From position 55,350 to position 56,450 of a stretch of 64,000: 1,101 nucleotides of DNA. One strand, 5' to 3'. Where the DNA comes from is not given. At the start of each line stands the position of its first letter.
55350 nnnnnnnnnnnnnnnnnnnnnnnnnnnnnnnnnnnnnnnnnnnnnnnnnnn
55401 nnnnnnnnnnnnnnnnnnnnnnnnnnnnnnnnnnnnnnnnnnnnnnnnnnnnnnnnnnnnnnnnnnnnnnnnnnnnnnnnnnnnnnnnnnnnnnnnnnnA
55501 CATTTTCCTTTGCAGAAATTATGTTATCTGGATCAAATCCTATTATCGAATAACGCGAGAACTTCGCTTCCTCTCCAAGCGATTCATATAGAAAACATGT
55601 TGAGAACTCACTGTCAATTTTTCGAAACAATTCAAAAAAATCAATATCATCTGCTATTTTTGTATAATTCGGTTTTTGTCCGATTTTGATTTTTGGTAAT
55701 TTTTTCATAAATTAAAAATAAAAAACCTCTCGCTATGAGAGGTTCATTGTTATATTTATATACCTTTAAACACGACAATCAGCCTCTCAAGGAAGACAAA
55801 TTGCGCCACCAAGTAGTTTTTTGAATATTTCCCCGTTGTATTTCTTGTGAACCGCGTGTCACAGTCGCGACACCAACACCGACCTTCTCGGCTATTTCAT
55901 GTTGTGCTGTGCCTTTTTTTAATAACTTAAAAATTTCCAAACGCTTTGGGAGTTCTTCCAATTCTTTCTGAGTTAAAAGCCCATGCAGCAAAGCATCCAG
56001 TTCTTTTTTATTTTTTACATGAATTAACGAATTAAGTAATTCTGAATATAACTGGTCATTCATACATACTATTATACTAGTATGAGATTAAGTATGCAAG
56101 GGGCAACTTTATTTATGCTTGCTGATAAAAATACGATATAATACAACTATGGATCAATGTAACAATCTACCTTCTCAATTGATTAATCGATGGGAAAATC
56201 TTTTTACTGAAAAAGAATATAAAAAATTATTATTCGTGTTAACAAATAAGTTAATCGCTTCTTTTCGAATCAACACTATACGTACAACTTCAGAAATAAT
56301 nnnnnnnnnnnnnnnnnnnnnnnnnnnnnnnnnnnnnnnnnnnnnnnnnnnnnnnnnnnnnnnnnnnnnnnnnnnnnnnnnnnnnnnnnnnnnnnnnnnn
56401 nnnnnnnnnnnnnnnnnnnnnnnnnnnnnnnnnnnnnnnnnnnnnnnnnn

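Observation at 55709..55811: Possible translation-coupled trp attenuator that uses the 3' end of the trpR-like ORF as its leader peptide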

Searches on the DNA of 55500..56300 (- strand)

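Call 13: search_rna_families(source=window, start=55500, end=56300, threshold=evalue, max_evalue=10)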
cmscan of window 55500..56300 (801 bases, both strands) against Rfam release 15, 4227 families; matches with E-value up to 10: 10.
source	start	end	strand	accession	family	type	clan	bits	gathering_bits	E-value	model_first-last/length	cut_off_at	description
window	55677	55751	-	RF01774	rpsL_ricks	Cis-reg; leader;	-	28.4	60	0.53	1-131/131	no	Rickettsia rpsL leader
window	55718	55817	-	RF00513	Trp_leader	Cis-reg; leader;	-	23.9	41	0.023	1-100/100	no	Tryptophan operon leader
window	55717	55791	-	RF01859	Phe_leader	Cis-reg; leader;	-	20.9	55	0.75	1-125/125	no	Phenylalanine leader peptide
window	55707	55773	-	RF02732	JA04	Gene; sRNA;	-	20.6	81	2.8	1-81/81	no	Aggregatibacter sRNA JA04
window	55703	55762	-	RF04174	MIR4208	Gene; miRNA;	-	17.4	140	9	1-191/191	no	MIR4208 microRNA precursor family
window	55666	55743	+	RF02822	Srn266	Gene; sRNA;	-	17.1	63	5.5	1-112/112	no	Streptococcus RNA 266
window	55663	55751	+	RF01859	Phe_leader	Cis-reg; leader;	-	16.4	55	7.5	1-125/125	no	Phenylalanine leader peptide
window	55689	55800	-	RF01477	rli43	Gene; sRNA;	-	15.5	100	0.34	1-255/255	no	Listeria sRNA rli43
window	55925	55958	+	RF00697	mir-186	Gene; miRNA;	-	15.2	70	9.3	1-82/82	no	mir-186 microRNA precursor family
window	55691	55734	-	RF02060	STnc410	Gene; sRNA;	-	11.6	50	9.9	1-158/158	no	Enterobacterial sRNA STnc410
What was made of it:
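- On T-box leader: No T-box hit in 55500-56300 even at E <= 10 (call 13).
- Tried and rejected: Nothing in the window reaches a gathering score (call 13).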

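Call 16: search_rna_families(source=window, start=55690, end=55840, threshold=evalue, max_evalue=1, show_alignments=2)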
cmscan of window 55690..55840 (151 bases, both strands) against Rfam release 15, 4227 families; matches with E-value up to 1: 5.
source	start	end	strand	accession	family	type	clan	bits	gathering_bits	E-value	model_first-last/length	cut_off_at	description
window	55690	55751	-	RF01774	rpsL_ricks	Cis-reg; leader;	-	26.4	60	0.23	1-91/131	3'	Rickettsia rpsL leader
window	55718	55817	-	RF00513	Trp_leader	Cis-reg; leader;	-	23.9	41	0.0044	1-100/100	no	Tryptophan operon leader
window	55717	55791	-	RF01859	Phe_leader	Cis-reg; leader;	-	20.9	55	0.14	1-125/125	no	Phenylalanine leader peptide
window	55707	55773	-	RF02732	JA04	Gene; sRNA;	-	20.6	81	0.53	1-81/81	no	Aggregatibacter sRNA JA04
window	55695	55751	+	RF00116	C0465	Gene; sRNA;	-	18.6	40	0.26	1-78/78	no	C0465 RNA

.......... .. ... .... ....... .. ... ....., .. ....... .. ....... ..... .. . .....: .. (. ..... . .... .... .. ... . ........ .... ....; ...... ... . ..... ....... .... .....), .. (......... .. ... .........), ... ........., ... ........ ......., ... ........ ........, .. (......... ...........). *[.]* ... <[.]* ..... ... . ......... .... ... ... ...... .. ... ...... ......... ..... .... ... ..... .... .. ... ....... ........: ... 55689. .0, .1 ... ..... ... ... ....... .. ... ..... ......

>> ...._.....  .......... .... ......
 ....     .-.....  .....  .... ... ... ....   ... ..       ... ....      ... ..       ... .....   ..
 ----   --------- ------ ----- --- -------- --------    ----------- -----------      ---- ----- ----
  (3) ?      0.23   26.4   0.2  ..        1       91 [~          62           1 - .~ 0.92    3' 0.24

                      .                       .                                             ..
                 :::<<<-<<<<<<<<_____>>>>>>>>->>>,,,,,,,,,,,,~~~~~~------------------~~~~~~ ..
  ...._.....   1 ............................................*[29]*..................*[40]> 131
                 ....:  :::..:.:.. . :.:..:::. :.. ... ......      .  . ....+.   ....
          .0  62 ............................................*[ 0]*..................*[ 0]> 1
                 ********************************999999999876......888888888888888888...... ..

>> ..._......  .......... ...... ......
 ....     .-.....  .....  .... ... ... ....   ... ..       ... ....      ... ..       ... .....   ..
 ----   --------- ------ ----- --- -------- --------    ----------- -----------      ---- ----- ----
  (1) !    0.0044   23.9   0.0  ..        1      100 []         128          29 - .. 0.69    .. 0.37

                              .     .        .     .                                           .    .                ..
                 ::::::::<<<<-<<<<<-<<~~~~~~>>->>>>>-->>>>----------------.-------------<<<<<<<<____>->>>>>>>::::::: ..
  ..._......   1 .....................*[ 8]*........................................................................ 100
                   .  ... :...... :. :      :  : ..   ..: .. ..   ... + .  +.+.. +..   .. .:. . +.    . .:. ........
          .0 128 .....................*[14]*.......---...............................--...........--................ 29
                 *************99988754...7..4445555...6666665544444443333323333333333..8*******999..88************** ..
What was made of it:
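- On Rfam RF00513 Trp_leader: 23.9 bits, E = 0.0044-0.023, full-length match at 55817-55718 (calls 13, 16).
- Trp_leader RF00513 gives a full-length but sub-threshold match over exactly 55817-55718 (23.9 bits, gathering score 41, E = 0.004-0.02; calls 13, 16). The Rfam hit is below the gathering score (call 16). No Rfam family other than the sub-threshold Trp_leader and generic terminator-like hits matches the window element (calls 13, 16).
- Tried and rejected: Sub-threshold (call 16).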

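Call 47: search_rna_families(sources=[L118, L115, L123, L149, L152, L069, L133, L052, L011, L050], threshold=gathering)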
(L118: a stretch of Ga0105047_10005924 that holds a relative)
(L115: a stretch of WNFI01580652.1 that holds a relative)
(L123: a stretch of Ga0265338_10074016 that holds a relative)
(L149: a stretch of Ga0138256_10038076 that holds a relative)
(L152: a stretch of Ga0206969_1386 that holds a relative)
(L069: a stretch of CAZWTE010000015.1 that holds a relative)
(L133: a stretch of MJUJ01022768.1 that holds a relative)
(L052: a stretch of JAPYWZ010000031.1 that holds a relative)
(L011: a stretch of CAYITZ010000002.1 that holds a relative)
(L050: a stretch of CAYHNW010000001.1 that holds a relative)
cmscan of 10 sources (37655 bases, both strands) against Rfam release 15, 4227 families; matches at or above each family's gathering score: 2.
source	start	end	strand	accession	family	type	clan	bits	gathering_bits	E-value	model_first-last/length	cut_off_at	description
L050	4563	4653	-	RF00005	tRNA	Gene; tRNA;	CL00001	60.1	29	9.7e-11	1-71/71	no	tRNA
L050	4369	4458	-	RF00005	tRNA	Gene; tRNA;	CL00001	54.9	29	2.7e-09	1-71/71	no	tRNA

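Call 48: search_rna_families(source=L118, start=2200, end=2420, threshold=evalue, max_evalue=1, show_alignments=1)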
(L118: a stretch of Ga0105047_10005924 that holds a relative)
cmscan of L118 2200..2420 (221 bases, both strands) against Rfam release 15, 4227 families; matches with E-value up to 1: 2.
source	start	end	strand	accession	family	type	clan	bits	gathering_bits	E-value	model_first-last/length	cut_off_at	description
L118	2200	2352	+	RF00230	T-box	Cis-reg; leader;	-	19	93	0.019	104-219/219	5'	T-box leader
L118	2324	2391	+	RF02399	NsiR1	Gene; sRNA;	-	15.8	39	0.75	1-60/60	no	Nitrogen stress-induced RNA 1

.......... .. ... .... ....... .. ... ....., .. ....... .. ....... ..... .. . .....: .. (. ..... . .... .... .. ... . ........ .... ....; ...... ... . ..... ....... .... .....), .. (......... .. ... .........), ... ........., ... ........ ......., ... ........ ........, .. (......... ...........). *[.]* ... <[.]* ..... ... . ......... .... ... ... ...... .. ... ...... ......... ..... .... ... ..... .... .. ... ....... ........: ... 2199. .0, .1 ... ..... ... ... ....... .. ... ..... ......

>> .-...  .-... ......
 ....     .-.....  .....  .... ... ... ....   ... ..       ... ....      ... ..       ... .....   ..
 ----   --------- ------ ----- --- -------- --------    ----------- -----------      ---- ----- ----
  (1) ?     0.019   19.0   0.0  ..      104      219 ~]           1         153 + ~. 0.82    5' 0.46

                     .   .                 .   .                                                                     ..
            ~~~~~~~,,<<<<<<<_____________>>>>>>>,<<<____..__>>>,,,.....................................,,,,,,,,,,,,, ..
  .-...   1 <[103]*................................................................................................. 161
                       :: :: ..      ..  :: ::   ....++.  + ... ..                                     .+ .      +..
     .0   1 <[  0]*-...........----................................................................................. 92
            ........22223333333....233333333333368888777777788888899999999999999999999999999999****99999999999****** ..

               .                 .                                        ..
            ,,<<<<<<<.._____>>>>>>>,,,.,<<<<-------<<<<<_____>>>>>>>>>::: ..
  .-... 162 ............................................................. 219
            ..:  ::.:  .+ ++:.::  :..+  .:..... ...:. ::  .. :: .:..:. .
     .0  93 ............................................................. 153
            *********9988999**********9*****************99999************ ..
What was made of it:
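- Tried and rejected: T-box-like elements in L118 and similar loci reach only 19 bits (calls 47, 48).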
